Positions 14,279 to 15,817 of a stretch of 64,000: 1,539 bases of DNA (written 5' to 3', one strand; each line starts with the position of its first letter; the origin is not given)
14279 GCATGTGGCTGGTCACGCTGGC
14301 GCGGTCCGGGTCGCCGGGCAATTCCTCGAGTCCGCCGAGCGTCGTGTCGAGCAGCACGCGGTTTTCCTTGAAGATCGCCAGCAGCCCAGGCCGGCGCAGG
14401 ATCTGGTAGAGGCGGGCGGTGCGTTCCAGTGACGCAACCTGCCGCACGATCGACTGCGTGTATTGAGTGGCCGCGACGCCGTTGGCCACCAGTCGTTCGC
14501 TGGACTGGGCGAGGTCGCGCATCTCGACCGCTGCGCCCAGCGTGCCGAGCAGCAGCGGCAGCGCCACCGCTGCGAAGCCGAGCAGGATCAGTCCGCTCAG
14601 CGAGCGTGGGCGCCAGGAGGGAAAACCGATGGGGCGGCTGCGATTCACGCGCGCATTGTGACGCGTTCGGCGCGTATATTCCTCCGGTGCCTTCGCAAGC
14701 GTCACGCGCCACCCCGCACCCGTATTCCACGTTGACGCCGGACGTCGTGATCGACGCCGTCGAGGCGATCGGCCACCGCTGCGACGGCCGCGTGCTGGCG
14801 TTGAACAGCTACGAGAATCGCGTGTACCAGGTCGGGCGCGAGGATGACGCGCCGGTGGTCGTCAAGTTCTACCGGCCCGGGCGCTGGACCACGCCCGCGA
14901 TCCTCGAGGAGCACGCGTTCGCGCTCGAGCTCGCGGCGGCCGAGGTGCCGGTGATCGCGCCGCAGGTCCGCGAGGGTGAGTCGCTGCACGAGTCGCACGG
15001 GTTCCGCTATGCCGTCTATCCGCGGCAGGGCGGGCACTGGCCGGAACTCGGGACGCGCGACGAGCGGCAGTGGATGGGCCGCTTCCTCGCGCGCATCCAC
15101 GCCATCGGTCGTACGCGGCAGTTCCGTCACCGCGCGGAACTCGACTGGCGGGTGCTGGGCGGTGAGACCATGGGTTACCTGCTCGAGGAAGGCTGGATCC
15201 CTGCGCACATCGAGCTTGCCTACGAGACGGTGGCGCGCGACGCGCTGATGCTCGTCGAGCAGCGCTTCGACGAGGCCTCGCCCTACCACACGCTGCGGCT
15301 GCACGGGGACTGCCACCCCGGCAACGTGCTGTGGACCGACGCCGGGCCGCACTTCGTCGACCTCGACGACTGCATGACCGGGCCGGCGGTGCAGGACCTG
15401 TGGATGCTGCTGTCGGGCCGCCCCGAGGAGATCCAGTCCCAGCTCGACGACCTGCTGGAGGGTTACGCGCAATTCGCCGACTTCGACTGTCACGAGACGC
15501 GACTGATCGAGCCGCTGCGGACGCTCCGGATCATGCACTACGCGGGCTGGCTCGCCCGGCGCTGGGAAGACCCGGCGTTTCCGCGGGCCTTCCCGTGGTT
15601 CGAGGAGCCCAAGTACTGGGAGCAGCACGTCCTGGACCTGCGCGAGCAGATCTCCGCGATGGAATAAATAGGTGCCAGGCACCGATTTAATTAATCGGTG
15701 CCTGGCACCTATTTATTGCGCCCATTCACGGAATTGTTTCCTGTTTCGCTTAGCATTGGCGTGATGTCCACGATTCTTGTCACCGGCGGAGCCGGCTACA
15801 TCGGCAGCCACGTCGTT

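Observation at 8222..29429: Every REP copy sits on or within a few nt of a stop codon and often supplies the stop and the last residues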

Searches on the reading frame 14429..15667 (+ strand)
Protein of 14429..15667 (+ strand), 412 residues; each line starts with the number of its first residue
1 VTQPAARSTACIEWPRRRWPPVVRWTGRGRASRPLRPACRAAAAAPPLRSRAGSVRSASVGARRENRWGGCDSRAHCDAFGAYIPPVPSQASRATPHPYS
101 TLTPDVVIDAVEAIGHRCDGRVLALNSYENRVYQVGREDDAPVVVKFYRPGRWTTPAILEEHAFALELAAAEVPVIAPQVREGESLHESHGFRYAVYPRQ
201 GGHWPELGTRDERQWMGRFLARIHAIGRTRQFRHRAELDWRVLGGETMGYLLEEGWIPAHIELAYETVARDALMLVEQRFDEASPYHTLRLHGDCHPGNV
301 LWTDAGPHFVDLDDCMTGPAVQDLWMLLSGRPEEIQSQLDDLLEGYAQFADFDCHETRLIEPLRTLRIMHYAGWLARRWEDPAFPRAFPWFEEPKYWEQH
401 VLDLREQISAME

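Call 8: search_protein_families(library=pfam, proteins=[window:14429-15667:+])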
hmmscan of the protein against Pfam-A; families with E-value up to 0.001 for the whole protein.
window:14429-15667:+ (412 aa): 1 family
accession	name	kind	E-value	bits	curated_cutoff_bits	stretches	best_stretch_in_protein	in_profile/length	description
PF01636.29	APH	-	2.3e-36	126.2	23.2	1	126-350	6-231/239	Phosphotransferase enzyme family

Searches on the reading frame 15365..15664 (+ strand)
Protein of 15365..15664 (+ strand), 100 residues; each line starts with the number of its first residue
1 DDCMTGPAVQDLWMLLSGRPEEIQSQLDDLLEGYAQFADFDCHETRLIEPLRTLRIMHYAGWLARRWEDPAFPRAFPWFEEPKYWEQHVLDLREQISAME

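Call 33: search_solved_structures(query=window:15365-15664:+, show_alignments=2)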
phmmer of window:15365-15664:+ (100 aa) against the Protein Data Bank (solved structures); distinct sequences matched with E-value up to 0.001: 1.
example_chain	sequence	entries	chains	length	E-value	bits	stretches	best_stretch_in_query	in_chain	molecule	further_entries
1zyl_A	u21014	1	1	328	2.1e-29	104.9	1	1-96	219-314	Hypothetical protein yihE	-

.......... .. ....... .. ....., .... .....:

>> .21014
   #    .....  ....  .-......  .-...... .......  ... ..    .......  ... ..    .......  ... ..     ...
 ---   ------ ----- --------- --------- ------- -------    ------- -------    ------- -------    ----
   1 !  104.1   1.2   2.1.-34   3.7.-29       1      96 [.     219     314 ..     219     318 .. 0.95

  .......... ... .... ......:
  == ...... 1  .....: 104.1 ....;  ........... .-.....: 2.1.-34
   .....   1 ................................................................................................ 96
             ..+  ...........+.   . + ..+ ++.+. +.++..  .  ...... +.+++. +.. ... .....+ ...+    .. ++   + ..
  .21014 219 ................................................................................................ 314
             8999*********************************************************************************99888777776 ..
